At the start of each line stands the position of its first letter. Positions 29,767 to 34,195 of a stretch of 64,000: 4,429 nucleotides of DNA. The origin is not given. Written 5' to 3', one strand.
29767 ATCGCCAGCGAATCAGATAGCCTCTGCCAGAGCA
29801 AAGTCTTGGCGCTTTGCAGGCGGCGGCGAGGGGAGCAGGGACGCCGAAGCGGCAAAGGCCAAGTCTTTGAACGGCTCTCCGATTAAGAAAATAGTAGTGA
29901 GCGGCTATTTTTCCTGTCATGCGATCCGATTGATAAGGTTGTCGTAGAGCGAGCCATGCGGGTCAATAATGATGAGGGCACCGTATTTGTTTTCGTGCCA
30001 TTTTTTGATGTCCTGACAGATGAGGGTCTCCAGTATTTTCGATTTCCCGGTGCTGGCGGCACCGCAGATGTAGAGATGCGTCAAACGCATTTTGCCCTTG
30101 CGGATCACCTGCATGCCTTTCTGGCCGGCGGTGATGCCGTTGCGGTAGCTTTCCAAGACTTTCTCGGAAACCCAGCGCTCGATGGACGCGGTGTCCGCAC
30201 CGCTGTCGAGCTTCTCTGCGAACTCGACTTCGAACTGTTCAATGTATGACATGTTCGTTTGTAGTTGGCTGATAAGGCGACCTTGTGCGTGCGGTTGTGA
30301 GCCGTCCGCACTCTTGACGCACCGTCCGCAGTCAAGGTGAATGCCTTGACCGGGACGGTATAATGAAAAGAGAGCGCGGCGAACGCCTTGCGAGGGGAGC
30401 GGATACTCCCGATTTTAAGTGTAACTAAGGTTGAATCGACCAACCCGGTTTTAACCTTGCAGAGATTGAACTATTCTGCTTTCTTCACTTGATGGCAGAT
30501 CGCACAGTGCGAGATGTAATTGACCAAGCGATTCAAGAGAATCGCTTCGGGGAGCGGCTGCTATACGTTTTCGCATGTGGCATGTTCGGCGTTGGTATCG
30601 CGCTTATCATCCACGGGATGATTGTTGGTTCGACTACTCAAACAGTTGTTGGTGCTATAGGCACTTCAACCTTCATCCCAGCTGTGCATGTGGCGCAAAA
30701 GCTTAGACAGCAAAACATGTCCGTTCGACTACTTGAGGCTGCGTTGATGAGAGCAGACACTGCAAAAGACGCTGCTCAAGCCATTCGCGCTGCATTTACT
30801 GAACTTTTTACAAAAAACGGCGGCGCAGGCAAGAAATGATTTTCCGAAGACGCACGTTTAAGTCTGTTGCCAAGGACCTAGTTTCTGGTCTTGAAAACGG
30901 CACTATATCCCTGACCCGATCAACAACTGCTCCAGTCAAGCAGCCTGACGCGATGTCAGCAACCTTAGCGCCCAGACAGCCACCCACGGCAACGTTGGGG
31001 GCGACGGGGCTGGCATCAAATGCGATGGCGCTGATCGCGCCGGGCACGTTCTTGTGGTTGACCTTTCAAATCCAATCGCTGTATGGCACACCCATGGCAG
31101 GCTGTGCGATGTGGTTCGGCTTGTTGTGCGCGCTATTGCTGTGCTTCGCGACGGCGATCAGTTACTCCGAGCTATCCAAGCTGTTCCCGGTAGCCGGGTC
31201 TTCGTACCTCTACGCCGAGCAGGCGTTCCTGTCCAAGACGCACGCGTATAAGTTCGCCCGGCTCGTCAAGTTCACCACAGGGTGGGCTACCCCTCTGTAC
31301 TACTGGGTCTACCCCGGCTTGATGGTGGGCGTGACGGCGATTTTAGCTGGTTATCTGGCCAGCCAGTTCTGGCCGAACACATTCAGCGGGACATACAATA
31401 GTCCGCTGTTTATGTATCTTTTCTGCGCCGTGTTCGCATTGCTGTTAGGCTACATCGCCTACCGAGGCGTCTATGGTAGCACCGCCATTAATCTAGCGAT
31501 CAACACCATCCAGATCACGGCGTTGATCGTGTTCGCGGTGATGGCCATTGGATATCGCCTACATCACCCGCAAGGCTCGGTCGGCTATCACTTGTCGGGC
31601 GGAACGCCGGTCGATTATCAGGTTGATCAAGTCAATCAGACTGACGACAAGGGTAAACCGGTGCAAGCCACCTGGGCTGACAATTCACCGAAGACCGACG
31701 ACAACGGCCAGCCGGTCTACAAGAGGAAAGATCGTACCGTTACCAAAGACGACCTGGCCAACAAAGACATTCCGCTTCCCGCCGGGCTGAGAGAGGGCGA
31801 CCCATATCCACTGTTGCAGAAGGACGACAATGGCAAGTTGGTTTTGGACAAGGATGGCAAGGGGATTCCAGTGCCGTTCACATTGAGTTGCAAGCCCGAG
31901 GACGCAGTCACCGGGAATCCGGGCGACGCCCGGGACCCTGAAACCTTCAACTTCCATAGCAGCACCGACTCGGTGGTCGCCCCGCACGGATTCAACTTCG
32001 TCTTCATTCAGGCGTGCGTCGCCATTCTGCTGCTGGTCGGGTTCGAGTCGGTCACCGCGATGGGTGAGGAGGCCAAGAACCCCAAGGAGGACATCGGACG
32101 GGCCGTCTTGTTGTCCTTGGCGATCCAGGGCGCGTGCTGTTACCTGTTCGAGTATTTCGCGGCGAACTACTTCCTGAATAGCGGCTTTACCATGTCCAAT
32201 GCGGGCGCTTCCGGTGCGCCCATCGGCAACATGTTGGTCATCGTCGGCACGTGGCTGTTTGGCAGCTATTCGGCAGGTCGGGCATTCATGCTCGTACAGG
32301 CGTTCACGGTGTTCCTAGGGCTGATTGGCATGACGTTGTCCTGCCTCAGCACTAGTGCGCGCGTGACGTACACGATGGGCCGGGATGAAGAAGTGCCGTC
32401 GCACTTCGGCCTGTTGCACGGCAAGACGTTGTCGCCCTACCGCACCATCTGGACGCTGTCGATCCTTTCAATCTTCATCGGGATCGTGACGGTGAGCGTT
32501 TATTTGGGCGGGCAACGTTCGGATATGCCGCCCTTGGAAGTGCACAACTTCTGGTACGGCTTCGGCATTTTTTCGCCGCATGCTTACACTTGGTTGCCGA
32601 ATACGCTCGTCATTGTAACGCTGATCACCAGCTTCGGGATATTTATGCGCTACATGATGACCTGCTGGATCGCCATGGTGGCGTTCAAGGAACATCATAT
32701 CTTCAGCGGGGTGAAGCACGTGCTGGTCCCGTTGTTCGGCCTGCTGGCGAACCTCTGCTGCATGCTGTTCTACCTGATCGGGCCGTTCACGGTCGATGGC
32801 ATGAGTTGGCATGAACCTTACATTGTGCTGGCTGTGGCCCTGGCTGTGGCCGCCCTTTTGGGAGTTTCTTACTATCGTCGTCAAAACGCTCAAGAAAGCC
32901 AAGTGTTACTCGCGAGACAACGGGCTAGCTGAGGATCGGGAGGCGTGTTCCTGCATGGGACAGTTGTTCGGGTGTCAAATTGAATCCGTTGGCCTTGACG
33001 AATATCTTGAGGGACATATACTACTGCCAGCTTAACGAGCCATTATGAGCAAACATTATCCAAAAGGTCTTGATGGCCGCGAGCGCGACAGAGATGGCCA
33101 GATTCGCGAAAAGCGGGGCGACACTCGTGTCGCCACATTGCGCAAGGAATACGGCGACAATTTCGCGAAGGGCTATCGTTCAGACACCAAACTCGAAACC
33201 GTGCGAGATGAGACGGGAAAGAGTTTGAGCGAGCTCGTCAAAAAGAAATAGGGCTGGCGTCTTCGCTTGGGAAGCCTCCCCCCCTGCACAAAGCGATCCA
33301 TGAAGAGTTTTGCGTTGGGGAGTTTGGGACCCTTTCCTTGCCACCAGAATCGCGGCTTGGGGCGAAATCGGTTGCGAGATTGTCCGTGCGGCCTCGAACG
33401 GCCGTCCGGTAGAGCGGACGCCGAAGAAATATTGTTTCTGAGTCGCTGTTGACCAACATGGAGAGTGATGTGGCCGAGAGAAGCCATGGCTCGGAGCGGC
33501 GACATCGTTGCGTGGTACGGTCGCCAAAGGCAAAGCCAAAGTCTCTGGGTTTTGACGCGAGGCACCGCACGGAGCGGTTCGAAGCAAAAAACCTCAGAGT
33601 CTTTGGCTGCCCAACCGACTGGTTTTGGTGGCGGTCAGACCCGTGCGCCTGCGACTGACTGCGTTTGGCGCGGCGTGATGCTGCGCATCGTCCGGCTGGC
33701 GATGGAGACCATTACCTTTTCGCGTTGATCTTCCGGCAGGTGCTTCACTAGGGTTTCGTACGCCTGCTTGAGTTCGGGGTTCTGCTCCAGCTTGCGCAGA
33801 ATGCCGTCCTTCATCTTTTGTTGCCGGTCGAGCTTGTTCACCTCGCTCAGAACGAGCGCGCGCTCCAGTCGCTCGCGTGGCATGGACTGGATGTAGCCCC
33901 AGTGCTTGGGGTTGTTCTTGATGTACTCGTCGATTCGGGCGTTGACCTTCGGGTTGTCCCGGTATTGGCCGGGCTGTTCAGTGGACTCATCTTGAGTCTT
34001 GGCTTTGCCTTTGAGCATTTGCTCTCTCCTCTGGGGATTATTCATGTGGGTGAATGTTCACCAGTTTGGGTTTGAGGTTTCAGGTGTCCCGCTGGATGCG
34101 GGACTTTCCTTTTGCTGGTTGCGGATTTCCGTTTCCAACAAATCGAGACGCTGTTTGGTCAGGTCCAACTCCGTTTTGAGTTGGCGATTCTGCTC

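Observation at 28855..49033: One 18-bp palindrome marks all three inter-operon control regions of the ICE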

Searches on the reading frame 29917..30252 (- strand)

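Call 12: search_protein_families(library=pfam, proteins=[window:29917-30252:-], max_evalue=0.01)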
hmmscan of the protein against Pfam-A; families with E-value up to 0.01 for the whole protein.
window:29917-30252:- (111 aa): 2 families
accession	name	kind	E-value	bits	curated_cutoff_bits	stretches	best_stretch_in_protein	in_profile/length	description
PF01580.24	FtsK_SpoIIIE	-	0.00031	20.7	24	1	54-80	39-62/221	FtsK/SpoIIIE family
PF01935.23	DUF87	-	0.002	18.7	23.2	1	54-100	20-62/220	Helicase HerA, central domain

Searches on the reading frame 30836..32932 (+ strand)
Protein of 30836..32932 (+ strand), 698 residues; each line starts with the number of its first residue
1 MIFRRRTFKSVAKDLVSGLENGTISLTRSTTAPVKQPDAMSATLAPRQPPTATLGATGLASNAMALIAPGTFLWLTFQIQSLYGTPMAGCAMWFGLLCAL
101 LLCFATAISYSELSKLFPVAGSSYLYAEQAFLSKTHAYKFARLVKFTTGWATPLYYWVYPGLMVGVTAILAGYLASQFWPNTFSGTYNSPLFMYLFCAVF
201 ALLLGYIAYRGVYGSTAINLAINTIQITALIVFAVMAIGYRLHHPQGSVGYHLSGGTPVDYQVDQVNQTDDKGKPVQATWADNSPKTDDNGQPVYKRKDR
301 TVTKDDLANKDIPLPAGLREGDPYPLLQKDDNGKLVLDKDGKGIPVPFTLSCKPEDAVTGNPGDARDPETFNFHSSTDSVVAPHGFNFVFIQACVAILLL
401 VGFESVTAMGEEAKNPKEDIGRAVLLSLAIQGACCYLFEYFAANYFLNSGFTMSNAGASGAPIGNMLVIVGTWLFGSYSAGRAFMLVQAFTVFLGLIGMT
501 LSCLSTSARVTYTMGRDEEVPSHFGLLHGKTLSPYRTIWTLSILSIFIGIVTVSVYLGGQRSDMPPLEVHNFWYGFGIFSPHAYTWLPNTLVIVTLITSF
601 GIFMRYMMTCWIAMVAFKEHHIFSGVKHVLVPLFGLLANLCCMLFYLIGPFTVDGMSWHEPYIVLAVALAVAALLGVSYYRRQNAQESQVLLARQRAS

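Call 12: search_protein_families(library=pfam, proteins=[window:30836-32932:+], max_evalue=0.01)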
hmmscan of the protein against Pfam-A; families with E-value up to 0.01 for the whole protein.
window:30836-32932:+ (698 aa): 2 families
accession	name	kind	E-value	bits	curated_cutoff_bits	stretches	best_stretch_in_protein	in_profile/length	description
PF13520.12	AA_permease_2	-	1.3e-22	80.8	27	2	370-662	171-418/427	Amino acid permease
PF00324.27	AA_permease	-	2.6e-12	46.6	24.6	2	363-656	167-427/470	Amino acid permease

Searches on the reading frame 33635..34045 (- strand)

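Call 12: search_protein_families(library=pfam, proteins=[window:33635-34045:-], max_evalue=0.01)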
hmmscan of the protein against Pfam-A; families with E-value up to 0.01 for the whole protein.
window:33635-34045:- (136 aa): 0 families

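Call 61: search_protein_families(library=pfam, proteins=[window:33635-34045:-], max_evalue=0.05)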
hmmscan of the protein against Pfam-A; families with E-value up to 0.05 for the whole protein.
window:33635-34045:- (136 aa): 2 families
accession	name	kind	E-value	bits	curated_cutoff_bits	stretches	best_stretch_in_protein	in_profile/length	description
PF19362.4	DUF5938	-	0.017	15.2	27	0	86-130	108-152/234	Family of unknown function (DUF5938)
PF16021.10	PDCD7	-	0.019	14.7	27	1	6-124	77-192/306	Programmed cell death protein 7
